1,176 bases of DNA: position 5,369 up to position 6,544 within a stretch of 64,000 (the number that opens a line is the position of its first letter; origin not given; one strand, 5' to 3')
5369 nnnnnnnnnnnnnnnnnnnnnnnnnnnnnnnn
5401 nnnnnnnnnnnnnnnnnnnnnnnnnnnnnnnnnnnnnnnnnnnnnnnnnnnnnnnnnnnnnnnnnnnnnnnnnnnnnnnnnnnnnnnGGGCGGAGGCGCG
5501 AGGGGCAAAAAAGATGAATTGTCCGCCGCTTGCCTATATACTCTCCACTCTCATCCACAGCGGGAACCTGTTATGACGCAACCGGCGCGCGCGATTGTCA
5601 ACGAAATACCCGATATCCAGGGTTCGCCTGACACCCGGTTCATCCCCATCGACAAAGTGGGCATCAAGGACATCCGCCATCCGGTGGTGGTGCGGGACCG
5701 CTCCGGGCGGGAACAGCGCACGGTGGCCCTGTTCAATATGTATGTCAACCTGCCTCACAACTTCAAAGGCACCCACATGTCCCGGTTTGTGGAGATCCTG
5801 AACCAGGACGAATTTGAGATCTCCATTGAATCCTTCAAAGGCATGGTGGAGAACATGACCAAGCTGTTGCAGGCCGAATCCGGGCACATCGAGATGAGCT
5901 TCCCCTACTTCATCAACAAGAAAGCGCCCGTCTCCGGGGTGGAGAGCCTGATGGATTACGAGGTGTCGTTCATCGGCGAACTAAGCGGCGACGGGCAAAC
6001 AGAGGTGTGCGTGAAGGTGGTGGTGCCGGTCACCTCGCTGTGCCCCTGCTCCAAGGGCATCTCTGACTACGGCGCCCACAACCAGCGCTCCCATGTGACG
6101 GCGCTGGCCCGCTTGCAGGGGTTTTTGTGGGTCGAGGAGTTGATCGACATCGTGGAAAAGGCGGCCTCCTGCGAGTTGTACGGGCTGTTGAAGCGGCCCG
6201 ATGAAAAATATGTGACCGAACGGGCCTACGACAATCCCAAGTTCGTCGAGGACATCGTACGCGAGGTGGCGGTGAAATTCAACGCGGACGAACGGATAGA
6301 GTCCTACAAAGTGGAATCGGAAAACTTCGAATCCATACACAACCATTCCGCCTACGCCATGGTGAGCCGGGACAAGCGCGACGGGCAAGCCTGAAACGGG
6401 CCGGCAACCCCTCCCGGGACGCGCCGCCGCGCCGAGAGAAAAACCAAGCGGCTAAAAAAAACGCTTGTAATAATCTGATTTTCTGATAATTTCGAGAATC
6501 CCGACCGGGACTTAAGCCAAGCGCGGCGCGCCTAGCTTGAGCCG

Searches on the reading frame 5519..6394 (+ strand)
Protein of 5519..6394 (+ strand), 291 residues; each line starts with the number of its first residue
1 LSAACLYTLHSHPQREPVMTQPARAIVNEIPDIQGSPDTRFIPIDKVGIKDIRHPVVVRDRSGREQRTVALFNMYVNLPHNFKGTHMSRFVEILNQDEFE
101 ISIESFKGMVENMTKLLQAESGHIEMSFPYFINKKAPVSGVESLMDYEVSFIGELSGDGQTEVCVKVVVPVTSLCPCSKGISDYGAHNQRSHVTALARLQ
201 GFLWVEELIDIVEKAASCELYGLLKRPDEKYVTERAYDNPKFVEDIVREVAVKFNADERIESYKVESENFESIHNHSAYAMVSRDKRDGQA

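Call 12: search_protein_families(library=pfam, proteins=[window:5519-6394:+], max_evalue=0.001)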
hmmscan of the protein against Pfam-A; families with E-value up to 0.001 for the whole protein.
window:5519-6394:+ (291 aa): 1 family
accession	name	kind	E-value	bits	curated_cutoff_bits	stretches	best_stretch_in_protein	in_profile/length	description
PF02649.19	GCHY-1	-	2.7e-99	332.3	25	1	30-280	1-260/260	Type I GTP cyclohydrolase folE2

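Call 69: find_homologous_proteins(query=window:5519-6394:+, max_evalue=1e-40)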
Query window:5519-6394:+ (291 aa): 8000 proteins with E <= 1e-40 among 8000 candidates; the best 120 are listed.
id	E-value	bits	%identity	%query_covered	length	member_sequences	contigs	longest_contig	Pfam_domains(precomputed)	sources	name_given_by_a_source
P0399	1.3e-169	581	95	94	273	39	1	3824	PF02649.20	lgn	-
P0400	2.4e-143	494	78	94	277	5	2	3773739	PF02649.20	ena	-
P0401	6.4e-139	480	78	93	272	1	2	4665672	PF02649.20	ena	-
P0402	8.2e-139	479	77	94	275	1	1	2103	PF02649.20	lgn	-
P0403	7.2e-137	473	77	94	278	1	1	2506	PF02649.20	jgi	-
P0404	1.5e-136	472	78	92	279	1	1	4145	PF02649.20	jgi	jgi:GTP cyclohydrolase IB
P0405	2.2e-136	471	76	94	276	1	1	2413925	PF02649.20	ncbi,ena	-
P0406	3.1e-136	471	75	94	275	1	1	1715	PF02649.20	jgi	jgi:GTP cyclohydrolase IB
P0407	5.2e-136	470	76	93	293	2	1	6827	PF02649.20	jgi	-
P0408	5.2e-136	470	76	93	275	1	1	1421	PF02649.20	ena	-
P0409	6.8e-136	470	78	92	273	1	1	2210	PF02649.20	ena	-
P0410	1.4e-135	469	76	93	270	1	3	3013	PF02649.20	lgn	-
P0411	1.6e-135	469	74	96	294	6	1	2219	PF02649.20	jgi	jgi:GTP cyclohydrolase I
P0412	2.9e-135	468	78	92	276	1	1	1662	PF02649.20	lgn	-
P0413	3.0e-135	468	76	92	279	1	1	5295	PF02649.20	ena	-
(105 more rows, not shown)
